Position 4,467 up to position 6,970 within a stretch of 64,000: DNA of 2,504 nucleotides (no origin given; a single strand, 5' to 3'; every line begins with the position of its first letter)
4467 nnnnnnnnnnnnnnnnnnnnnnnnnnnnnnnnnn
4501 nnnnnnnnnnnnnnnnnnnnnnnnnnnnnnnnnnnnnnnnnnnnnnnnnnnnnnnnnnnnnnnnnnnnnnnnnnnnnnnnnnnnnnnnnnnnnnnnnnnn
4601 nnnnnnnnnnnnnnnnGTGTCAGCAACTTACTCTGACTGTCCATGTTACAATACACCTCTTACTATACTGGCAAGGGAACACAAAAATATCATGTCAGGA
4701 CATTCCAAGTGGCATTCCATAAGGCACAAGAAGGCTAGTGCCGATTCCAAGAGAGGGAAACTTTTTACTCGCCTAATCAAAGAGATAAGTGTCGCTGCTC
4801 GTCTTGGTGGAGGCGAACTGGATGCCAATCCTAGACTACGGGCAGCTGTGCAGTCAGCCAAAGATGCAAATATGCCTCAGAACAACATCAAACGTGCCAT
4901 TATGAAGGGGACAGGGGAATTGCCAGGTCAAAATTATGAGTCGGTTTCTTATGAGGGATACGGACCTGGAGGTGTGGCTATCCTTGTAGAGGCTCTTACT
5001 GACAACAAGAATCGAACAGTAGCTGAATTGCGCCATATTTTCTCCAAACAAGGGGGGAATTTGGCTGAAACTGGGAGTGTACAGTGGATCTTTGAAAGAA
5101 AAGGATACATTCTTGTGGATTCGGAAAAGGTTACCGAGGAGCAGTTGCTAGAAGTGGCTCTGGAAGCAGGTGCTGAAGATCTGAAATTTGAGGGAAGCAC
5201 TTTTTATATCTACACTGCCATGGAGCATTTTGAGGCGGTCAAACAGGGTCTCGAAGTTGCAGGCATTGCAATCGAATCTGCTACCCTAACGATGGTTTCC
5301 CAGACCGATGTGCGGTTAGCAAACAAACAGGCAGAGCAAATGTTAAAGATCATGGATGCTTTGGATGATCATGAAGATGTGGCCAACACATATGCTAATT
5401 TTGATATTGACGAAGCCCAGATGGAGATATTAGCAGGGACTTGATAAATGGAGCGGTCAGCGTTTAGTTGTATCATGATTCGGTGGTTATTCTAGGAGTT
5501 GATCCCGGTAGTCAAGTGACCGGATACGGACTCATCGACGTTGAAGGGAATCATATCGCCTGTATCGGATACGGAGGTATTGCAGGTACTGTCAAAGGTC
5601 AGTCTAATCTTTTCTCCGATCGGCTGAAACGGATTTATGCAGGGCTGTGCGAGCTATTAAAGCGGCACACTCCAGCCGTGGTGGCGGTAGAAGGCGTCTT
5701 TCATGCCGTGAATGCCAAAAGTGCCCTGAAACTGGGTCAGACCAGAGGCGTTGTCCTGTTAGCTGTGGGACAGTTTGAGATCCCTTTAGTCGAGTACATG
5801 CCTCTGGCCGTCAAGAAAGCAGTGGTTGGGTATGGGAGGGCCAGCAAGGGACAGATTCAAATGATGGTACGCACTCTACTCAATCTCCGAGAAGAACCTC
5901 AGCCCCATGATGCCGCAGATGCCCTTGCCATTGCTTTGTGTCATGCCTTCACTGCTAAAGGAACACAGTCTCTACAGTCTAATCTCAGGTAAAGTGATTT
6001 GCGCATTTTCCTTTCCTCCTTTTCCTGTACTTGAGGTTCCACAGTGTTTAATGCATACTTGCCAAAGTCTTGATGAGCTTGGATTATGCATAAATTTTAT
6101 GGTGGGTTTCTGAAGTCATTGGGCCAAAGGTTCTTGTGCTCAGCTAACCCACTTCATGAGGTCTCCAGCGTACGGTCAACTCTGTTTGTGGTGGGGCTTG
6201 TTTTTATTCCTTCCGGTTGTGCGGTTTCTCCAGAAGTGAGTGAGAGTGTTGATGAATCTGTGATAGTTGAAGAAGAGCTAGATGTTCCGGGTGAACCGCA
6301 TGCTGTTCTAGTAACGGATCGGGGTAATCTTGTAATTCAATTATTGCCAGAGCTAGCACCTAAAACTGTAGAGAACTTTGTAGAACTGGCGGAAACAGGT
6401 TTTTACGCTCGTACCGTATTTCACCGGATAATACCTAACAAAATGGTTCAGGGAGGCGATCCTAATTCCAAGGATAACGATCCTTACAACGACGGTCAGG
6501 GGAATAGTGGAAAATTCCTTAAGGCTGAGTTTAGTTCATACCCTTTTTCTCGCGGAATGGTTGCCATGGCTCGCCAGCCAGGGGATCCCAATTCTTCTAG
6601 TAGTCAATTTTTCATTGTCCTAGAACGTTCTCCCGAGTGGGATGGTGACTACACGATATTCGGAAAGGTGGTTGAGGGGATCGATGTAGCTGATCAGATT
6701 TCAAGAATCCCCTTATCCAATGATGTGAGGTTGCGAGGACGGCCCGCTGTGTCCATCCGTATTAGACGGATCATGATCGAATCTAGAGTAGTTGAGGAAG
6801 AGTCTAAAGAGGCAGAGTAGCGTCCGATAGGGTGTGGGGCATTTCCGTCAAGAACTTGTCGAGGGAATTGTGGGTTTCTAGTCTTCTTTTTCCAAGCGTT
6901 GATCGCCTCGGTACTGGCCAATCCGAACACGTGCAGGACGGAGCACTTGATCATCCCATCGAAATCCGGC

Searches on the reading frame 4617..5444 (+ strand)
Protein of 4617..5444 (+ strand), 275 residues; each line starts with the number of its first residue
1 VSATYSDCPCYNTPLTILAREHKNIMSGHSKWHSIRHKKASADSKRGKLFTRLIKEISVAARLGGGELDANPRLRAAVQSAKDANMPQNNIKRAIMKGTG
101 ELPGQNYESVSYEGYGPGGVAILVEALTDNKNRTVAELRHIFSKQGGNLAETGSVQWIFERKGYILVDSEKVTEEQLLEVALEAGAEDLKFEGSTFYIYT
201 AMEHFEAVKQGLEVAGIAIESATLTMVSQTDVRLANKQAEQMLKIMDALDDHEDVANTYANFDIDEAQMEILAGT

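Call 7: search_protein_families(library=pfam, proteins=[window:4617-5444:+], max_evalue=0.001)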
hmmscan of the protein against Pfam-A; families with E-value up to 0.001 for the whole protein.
window:4617-5444:+ (275 aa): 2 families
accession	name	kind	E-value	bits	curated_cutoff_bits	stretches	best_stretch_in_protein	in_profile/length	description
PF01709.26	Transcrip_reg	-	1.1e-58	198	27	1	107-262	1-160/160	TACO1/YebC second and third domain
PF20772.2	TACO1_YebC_N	-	3.9e-30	104.5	36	1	30-101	1-73/73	TACO1/YebC protein N-terminal domain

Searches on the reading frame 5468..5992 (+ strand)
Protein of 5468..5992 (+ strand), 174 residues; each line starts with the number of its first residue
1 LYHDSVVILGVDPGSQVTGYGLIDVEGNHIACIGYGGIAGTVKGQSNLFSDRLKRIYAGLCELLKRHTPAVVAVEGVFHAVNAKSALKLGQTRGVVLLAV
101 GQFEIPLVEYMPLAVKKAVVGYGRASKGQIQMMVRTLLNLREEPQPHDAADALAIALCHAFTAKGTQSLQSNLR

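Call 7: search_protein_families(library=pfam, proteins=[window:5468-5992:+], max_evalue=0.001)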
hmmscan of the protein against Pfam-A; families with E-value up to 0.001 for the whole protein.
window:5468-5992:+ (174 aa): 1 family
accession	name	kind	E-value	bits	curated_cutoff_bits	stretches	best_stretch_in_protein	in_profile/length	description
PF02075.23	RuvC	-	2.3e-51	174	22.2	1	8-159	1-148/148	Crossover junction endodeoxyribonuclease RuvC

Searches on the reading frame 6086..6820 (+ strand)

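Call 7: search_protein_families(library=pfam, proteins=[window:6086-6820:+], max_evalue=0.001)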
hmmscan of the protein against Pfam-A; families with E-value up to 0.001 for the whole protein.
window:6086-6820:+ (244 aa): 1 family
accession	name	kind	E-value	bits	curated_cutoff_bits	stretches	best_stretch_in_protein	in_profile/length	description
PF00160.26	Pro_isomerase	-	6.6e-46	156.9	21.7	1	75-228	4-156/159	Cyclophilin type peptidyl-prolyl cis-trans isomerase/CLD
